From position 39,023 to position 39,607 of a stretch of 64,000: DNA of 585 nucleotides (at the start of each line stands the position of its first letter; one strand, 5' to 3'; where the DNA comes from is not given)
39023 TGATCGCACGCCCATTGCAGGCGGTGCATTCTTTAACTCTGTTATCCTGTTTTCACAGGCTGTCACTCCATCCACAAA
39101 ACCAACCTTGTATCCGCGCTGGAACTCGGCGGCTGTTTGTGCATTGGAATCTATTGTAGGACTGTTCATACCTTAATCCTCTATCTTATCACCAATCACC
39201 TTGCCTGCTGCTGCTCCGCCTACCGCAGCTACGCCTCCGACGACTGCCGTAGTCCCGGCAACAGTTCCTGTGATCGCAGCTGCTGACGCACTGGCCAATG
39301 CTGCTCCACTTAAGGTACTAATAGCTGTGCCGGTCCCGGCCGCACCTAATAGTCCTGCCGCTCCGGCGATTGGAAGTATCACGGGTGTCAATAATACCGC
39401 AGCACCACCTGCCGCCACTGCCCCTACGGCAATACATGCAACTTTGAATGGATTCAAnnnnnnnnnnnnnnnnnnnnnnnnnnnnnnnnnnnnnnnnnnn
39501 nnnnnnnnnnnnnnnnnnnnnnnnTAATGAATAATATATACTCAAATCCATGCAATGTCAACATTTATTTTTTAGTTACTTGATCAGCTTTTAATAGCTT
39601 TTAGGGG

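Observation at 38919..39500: Reverse-oriented two-gene moron (glycine-zipper membrane protein + 52-aa partner) bracketed by bidirectional terminators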

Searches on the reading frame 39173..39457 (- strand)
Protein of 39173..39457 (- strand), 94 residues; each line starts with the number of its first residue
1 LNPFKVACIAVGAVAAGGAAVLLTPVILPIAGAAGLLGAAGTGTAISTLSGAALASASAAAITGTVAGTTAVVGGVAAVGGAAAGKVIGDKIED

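Call 5: search_protein_families(library=pfam, proteins=[window:39173-39457:-], max_evalue=1)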
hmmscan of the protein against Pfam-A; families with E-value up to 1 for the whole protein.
window:39173-39457:- (94 aa): 0 families

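Call 6: search_protein_families(library=phrogs, proteins=[window:39173-39457:-], max_evalue=1)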
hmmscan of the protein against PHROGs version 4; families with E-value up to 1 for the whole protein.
window:39173-39457:- (94 aa): 0 families

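Call 7: search_dna_similar(query=window:39173-39457:-, collection=phages, mode=protein, max_evalue=10, max_rows=30)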
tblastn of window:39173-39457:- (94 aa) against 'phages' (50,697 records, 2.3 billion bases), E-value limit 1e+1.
No match.

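Call 13: find_homologous_proteins(query=window:39173-39457:-, max_evalue=0.01)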
Query window:39173-39457:- (94 aa): 14 proteins with E <= 0.01 among 8000 candidates.
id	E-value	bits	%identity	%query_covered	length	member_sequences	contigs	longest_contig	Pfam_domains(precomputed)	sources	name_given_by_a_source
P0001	2.5e-19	87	72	73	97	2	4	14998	-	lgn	-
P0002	8.5e-15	73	70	61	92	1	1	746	-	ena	-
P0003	8.4e-14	70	70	57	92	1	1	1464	-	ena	-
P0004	9.0e-14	69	67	62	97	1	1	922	-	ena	-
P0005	1.3e-13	69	81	33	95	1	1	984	-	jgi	jgi:hypothetical protein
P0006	2.2e-13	68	75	59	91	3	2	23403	-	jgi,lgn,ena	-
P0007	9.6e-13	66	74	65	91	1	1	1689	-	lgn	-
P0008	4.1e-12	64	72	64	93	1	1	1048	-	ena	-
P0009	5.0e-12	64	52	88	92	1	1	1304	-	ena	-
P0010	8.8e-12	63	80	49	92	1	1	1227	-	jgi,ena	-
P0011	5.4e-11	61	80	52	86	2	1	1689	-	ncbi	-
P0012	1.4e-6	46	72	27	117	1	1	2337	-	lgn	-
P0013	2.0e-5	43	61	61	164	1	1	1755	-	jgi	jgi:hypothetical protein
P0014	2.4e-3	36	88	18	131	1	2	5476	-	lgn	-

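Call 15: find_encoding_contigs(protein=P0001, flank=8000, max_places=4)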
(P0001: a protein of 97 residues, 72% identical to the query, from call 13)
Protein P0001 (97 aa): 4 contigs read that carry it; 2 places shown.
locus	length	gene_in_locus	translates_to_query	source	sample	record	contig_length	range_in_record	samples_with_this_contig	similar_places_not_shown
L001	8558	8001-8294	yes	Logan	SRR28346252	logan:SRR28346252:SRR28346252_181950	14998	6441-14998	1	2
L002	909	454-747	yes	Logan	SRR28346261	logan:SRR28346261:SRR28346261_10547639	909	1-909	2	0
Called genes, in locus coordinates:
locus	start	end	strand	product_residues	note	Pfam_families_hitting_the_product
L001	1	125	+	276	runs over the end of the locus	-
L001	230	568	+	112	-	-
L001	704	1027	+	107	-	-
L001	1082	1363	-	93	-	PF09723:Zn_ribbon_8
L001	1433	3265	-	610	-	-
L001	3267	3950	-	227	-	-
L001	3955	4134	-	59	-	-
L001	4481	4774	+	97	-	-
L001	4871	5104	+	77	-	-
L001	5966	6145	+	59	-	-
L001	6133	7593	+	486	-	-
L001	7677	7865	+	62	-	-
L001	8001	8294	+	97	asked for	-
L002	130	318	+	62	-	-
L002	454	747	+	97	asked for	-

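Call 16: find_encoding_contigs(protein=P0006, flank=8000, max_places=4)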
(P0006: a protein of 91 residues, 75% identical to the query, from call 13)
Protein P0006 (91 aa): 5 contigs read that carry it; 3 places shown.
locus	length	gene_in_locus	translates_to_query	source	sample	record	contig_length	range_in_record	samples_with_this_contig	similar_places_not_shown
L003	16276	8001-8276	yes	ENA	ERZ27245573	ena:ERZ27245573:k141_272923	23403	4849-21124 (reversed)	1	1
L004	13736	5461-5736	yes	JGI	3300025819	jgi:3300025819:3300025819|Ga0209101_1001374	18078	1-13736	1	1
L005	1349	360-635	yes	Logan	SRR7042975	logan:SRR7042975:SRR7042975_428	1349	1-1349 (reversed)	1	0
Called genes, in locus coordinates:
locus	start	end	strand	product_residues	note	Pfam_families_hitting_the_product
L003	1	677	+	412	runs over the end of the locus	-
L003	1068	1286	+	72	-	-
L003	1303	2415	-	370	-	PF00158:Sigma54_activat, PF01078:Mg_chelatase (weak), PF13191:AAA_16 (faint), PF14532:Sigma54_activ_2, PF00004:AAA (weak), PF07728:AAA_5 (weak)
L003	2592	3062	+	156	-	-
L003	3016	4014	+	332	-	-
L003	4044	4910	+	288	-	-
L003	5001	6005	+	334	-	-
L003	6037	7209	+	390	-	-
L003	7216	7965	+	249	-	-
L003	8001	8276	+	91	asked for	-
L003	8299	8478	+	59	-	-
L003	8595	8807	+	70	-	-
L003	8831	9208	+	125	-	PF06803:DUF1232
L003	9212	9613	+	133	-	PF11554:DUF3232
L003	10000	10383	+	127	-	PF05128:DUF697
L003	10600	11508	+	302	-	-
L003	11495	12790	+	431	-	-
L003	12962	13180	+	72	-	-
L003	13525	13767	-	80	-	-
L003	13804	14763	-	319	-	-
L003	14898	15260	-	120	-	-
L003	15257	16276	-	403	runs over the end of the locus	-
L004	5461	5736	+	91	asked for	-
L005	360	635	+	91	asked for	-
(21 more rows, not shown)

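Call 17: search_protein_families(library=pfam, alignment_id=A1, max_evalue=10)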
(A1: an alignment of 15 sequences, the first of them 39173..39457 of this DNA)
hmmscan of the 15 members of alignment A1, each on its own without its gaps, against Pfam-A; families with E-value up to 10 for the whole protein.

A. member 1, window:39173-39457:- (94 aa): 1 family
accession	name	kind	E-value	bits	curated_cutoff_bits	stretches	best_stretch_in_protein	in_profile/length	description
PF09933.14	DUF2165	-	3.1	8.2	24.9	1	19-82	59-124/157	Predicted small integral membrane protein (DUF2165)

B. families by the number of members that match (of 15 scanned): 3 families
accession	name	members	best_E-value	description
PF13488.11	Gly-zipper_Omp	2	0.0016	Glycine zipper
PF01034.25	Syndecan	1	0.71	Syndecan domain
PF09933.14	DUF2165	1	3.1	Predicted small integral membrane protein (DUF2165)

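Call 24: find_related_loci(query=A1, collection=viral_contigs, flank=6000)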
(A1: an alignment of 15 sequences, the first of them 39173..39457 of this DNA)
Query A1 (94 aa) in viral_contigs; peptide patterns used: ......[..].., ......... (x = any residue, [..] = any of these).
35 stretches matched a pattern; 3 encode a relative of the query (tblastn E <= 1e-3); 3 distinct loci.
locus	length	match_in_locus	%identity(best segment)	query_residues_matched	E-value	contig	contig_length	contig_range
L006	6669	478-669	58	32-90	4e-9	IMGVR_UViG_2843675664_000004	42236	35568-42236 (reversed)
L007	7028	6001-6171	63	2-58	4e-7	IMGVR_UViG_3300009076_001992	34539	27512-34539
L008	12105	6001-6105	60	17-51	8e-6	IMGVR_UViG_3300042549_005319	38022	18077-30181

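Call 31: search_protein_families(library=pfam, proteins=[L006:1-1479:+, L007:5821-6303:+, L008:5827-6246:+, L003:5980-7209:+, L003:8299-8478:+, L001:7677-7865:+, L001:6133-7593:+], max_evalue=0.1)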
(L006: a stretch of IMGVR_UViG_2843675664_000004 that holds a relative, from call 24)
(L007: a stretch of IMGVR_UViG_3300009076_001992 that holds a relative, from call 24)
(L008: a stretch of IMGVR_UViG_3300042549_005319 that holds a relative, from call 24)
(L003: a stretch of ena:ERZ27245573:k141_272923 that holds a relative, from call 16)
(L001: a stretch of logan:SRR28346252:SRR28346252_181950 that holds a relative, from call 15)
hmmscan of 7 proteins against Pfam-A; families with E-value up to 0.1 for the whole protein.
L006:1-1479:+ (492 aa): 3 families
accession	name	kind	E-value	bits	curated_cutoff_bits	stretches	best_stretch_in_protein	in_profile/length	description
PF05277.18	DUF726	-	1.2e-40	139.9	22.6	1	138-485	7-340/343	Protein of unknown function (DUF726)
PF09314.17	DUF1972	-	0.016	15.2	25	1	366-437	66-134/186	Domain of unknown function (DUF1972)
PF02450.21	LCAT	-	0.041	13.6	21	1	329-421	89-177/392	Lecithin:cholesterol acyltransferase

L007:5821-6303:+ (160 aa): 1 family
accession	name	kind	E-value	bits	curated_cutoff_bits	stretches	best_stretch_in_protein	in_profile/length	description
PF03036.21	Perilipin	-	0.025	14.1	33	1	9-60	99-150/403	Perilipin family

L008:5827-6246:+ (139 aa): 0 families

L003:5980-7209:+ (409 aa): 0 families

L003:8299-8478:+ (59 aa): 0 families

L001:7677-7865:+ (62 aa): 0 families

L001:6133-7593:+ (486 aa): 1 family
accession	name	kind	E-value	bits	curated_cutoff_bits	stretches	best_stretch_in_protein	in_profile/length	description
PF07602.17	DUF1565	-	0.072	12.8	20.3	0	83-126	2-40/257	Protein of unknown function (DUF1565)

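Call 39: search_protein_representatives(alignment_id=A1)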
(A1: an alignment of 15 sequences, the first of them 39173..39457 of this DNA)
Query: 15 sequences, 93 profile positions. Proteins with E-value up to 0.001 (for the whole library): 232; up to 1e-10: 73; up to 1e-30: 0. The best 150 are listed.
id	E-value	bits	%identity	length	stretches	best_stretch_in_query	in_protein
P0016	1.4e-22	95.8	-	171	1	3-91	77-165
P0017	1.4e-21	92.6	-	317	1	2-92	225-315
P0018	2.0e-21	92.1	-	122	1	4-86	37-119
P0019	3.6e-21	91.2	-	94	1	6-91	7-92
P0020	3.1e-19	85.0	-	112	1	3-90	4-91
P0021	3.7e-18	81.6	-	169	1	12-85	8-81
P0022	5.3e-18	81.1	-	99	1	3-89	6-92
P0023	6.0e-18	80.9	-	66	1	2-64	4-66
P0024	1.3e-17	79.9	-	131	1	6-89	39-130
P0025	1.5e-17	79.6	-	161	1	2-86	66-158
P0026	2.8e-17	78.8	-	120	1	7-89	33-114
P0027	1.1e-16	76.9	-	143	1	4-89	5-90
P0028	1.8e-16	76.2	-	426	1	9-89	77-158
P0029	2.7e-16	75.6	-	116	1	2-87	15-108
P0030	2.9e-16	75.5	-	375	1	8-89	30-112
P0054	7.6e-13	64.6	-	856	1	7-89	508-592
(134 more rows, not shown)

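Call 42: search_protein_families(library=pfam, alignment_id=A2, max_evalue=0.01)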
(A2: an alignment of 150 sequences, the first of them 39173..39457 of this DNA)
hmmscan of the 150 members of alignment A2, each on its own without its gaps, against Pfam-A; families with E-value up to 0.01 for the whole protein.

A. member 1, window:39173-39457:- (94 aa): 0 families

B. families by the number of members that match (of 150 scanned): 24 families
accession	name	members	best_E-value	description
PF05277.18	DUF726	45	2.4e-50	Protein of unknown function (DUF726)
PF05990.18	DUF900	4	7.2e-05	Alpha/beta hydrolase of unknown function (DUF900)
PF02450.21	LCAT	4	0.0016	Lecithin:cholesterol acyltransferase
PF01764.32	Lipase_3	3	9.7e-05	Lipase (class 3)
PF01083.28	Cutinase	3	0.00055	Cutinase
PF00561.26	Abhydrolase_1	3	0.00074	alpha/beta hydrolase fold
PF12146.15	Hydrolase_4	2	0.007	Serine aminopeptidase, S33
PF00573.27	Ribosomal_L4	1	2.6e-24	Ribosomal protein L4/L1 family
PF01926.29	MMR_HSR1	1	1.4e-14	50S ribosome-binding GTPase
PF00009.33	GTP_EFTU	1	4.3e-10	Elongation factor Tu GTP binding domain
PF00350.29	Dynamin_N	1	2.6e-08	Dynamin family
PF11288.14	DUF3089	1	0.00017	Protein of unknown function (DUF3089)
PF01695.23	IstB_IS21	1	0.00034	IstB-like ATP binding protein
PF22095.1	BT_3535-like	1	0.00079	BT_3535-like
PF02464.23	CinA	1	0.0011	Competence-damaged protein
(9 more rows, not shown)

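Call 43: search_protein_families(library=padloc, proteins=[window:39173-39457:-, P0019, L007:5821-6303:+, L006:1-1479:+, P0054, P0027], max_evalue=0.1)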
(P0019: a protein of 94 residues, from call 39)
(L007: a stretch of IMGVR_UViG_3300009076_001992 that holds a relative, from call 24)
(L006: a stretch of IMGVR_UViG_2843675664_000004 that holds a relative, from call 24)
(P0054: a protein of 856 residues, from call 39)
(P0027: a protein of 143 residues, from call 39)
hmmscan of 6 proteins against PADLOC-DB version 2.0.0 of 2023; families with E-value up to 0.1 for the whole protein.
window:39173-39457:- (94 aa): 0 families

P0019 (94 aa): 0 families

L007:5821-6303:+ (160 aa): 2 families
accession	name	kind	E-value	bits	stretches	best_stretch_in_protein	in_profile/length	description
PDLC04406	PDC-M09A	-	1.4e-15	55.6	1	61-158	134-229/330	-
PDLC04407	PDC-M09A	-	1.9e-15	55.1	1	36-154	62-182/282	-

L006:1-1479:+ (492 aa): 2 families
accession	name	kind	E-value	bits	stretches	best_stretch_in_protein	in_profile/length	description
PDLC04407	PDC-M09A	-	1.1e-08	32.9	1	102-217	66-179/282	-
PDLC04406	PDC-M09A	-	3.3e-07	28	1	103-217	111-222/330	-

P0054 (856 aa): 4 families
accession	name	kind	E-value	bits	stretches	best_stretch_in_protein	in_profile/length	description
PDLC03839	LeoA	-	8.8e-13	46.2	1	23-162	53-202/559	-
PDLC04407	PDC-M09A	-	8.9e-09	33.3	1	478-587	70-172/282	-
PDLC04406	PDC-M09A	-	7.6e-08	30.2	1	524-589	154-217/330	-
PDLC03841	LeoBC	-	8e-08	29.8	1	22-163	72-215/601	-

P0027 (143 aa): 2 families
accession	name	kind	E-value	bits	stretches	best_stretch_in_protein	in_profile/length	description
PDLC03839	LeoA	-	0.0053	13.9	1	44-135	455-513/559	-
PDLC04407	PDC-M09A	-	0.028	11.9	1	11-73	100-168/282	-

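Call 44: search_protein_families(library=ncbifam, proteins=[window:39173-39457:-, P0019, L007:5821-6303:+, L006:1-1479:+, P0054, P0027], max_evalue=0.1)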
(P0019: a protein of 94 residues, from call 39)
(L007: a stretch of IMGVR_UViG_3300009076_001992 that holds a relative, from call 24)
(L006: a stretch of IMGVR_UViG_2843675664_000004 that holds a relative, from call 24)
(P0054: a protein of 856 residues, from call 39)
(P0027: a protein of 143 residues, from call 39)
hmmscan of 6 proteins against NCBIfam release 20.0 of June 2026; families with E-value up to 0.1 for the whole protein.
window:39173-39457:- (94 aa): 0 families

P0019 (94 aa): 0 families

L007:5821-6303:+ (160 aa): 0 families

L006:1-1479:+ (492 aa): 1 family
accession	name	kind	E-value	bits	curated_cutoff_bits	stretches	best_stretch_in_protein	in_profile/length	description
TIGR00382.1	clpX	equivalog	0.0073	15.4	370.75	1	7-156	9-148/414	ATP-dependent protease ATP-binding subunit ClpX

P0054 (856 aa): 26 families (the best 25 are shown)
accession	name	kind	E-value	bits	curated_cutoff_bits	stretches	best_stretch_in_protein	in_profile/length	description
NF000908.1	PRK00089.1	equivalog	6.1e-15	55.3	237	1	27-171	3-151/291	GTPase Era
TIGR03594.1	GTPase_EngA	equivalog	9.8e-15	54.5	306.7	1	21-162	168-320/432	ribosome biogenesis GTPase Der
TIGR03918.1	GTP_HydF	equivalog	5.9e-13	48.4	325.55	1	23-158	3-145/392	[FeFe] hydrogenase H-cluster maturation GTPase HydF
TIGR00436.1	era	equivalog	4.8e-12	45.8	116.25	1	30-168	3-144/270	GTPase Era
TIGR00231.1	small_GTP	domain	4.5e-11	42.8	42.5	1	29-160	5-141/164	GTP-binding protein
TIGR03598.1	GTPase_YsxC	equivalog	1.6e-09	37.7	124.45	1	28-172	19-172/186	ribosome biogenesis GTP-binding protein YihA/YsxC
NF002828.0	PRK03003.1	equivalog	5.5e-09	35.1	631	1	14-150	26-170/477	ribosome biogenesis GTPase Der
NF007071.0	PRK09518.1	equivalog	8.1e-08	31.2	953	1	22-146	266-397/706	bifunctional cytidylate kinase/GTPase Der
NF003661.0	PRK05291.1-3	equivalog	2.4e-07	30.5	380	1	27-148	216-339/448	tRNA uridine-5-carboxymethylaminomethyl(34) synthesis GTPase MnmE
NF009381.0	PRK12740.1-5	subfamily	5.7e-07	28.3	583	1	73-158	75-154/692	elongation factor G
TIGR00487.1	IF-2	equivalog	1.3e-05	24.2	424.4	1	73-148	136-207/587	translation initiation factor IF-2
NF012153.1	tet_protect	equivalog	2.3e-05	22.9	775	1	74-173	67-157/614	tetracycline resistance ribosomal protection protein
TIGR03596.1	GTPase_YlqF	equivalog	8.7e-05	22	208.2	1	34-83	125-174/276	ribosome biogenesis GTPase YlqF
NF009892.0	PRK13351.1-3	equivalog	0.00012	20.6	640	1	74-144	75-141/623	elongation factor G-like protein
TIGR03597.1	GTPase_YqeH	equivalog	0.00029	20.1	297.4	1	19-98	148-231/361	ribosome biogenesis GTPase YqeH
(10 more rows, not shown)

P0027 (143 aa): 1 family
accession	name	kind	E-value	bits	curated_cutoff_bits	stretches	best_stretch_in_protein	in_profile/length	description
NF033772.1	pheromone_VP1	equivalog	0.093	13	85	0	52-93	10-52/65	peptide pheromone VP1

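Call 69: predict_structure(alignment_id=A1)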
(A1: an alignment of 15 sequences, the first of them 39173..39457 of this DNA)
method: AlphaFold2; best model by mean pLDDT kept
length: 94 residues; sequences in the alignment: 15
mean_pLDDT: 58.9   pTM: 0.26
mean pLDDT of the five models: 58.9, 55.0, 53.3, 53.0, 45.4
residues with pLDDT >= 90: 0; 70-90: 0; 50-70: 93; < 50: 1
segments of 3 or more residues with pLDDT < 50: none
pLDDT, mean of each block of 10 residues (from residue 1): 63 62 58 58 54 58 59 60 60 54
secondary structure, 60 per line:
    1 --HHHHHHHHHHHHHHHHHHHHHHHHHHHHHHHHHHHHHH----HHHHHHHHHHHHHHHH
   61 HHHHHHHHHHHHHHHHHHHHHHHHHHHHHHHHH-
elements in order: H3-40 H45-93

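Call 70: find_related_loci(query=A1, collection=genome_contigs, flank=5000)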
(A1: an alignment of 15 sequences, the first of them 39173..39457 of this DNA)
Query A1 (94 aa) in genome_contigs; peptide patterns used: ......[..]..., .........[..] (x = any residue, [..] = any of these).
91 stretches matched a pattern; 30 encode a relative of the query (tblastn E <= 1e-3); 30 distinct loci.
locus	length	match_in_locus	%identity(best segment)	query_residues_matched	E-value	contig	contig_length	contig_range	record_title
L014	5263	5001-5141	81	28-74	5e-16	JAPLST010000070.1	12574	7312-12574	MAG: bacterium isolate LacPavin_0419_WC90_MAG_61_7 LacPavin_0419_WC90_scaffold_51497, whole genome shotgun sequence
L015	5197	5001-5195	57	1-64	2e-13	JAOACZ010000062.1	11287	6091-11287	MAG: bacterium isolate SKW220 k141_49462, whole genome shotgun sequence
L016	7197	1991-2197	65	1-69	3e-13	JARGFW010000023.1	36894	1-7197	MAG: Deferrisomatales bacterium isolate C14-16 NODE_502_length_36894_cov_7.391677, whole genome shotgun sequence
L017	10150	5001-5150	64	2-51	3e-11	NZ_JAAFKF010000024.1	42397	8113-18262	MAG: Sphaerotilus sp. isolate bin69.metabat.ball.156 WN_Sphaerotilus_2_scaffold_24, whole genome shotgun sequence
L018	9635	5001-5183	61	2-62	3e-11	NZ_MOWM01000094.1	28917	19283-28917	Variovorax sp. E3 contig00094, whole genome shotgun sequence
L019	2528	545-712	61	36-90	1e-9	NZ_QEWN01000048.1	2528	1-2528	Vibrio sp. Hep-1b-8 contig48, whole genome shotgun sequence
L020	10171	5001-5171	56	2-58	2e-9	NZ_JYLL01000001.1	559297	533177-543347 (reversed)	Pseudomonas veronii strain DSM 11331 1_559297_31.5651, whole genome shotgun sequence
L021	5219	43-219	61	5-62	2e-9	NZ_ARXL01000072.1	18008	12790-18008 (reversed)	Alloalcanivorax marinus strain R8-12 contig72, whole genome shotgun sequence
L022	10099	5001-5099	82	30-62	6e-9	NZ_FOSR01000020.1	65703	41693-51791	Rhodanobacter glycinis strain MO64, whole genome shotgun sequence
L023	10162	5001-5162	57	1-54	4e-8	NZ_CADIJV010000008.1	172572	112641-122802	Achromobacter pulmonis strain LMG 26696 isolate LMG 26696, whole genome shotgun sequence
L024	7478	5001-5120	68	25-64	7e-8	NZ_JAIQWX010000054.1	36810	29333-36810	Pseudomonas sp. REP124 54, whole genome shotgun sequence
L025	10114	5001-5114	74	28-64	6e-8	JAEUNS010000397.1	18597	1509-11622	MAG: Zoogloeaceae bacterium isolate new MAG-179 k141_702602, whole genome shotgun sequence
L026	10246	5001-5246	55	16-90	1e-7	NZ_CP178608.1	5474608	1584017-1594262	Herbaspirillum huttiense strain HhutSZ1 chromosome, complete genome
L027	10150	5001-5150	56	2-51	4e-7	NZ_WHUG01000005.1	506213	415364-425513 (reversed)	Rugamonas aquatica strain FT29W NODE_5_length_506213_cov_23.705068_5, whole genome shotgun sequence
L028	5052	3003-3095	74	32-62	5e-7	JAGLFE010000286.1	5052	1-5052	MAG: Thiomargarita sp. isolate RS_1_20 ROV157_1.bin.20.fa_286, whole genome shotgun sequence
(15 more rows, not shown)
